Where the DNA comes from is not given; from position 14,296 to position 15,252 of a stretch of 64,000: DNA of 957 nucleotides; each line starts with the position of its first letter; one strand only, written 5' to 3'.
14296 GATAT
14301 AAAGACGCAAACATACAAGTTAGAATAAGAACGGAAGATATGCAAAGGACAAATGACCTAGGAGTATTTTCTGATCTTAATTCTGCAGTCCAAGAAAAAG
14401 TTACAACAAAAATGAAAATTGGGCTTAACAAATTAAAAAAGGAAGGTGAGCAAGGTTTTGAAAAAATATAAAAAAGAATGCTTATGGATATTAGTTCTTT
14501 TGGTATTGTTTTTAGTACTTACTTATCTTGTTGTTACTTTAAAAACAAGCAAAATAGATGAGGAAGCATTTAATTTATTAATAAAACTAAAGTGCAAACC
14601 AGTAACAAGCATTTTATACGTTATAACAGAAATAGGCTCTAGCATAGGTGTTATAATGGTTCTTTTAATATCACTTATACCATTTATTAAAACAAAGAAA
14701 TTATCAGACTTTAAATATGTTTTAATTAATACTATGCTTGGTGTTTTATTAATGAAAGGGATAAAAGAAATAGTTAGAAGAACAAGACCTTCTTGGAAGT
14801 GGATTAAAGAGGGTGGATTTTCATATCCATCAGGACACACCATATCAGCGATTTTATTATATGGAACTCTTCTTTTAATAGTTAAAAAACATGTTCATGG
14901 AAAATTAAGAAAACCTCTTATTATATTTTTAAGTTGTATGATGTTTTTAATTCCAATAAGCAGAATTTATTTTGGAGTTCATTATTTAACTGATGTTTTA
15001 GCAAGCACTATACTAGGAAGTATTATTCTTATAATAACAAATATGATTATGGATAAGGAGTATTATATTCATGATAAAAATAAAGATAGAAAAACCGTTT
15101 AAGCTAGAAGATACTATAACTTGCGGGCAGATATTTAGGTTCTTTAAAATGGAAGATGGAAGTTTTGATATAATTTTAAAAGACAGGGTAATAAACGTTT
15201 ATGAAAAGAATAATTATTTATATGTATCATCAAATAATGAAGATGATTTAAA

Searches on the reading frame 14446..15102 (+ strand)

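Call 65: search_protein_families(library=pfam, proteins=[window:14446-15102:+], max_evalue=0.001)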
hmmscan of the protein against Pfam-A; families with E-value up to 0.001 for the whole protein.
window:14446-15102:+ (218 aa): 3 families
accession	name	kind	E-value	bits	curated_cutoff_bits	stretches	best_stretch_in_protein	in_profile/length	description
PF01569.27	PAP2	-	5.1e-17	62.3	27.2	1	92-204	5-127/130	PAP2 superfamily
PF14378.12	PAP2_3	-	1.5e-06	28.6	27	1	108-195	108-188/190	PAP2 superfamily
PF05940.17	NnrS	-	0.00092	19.1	28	0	4-187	122-279/371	NnrS protein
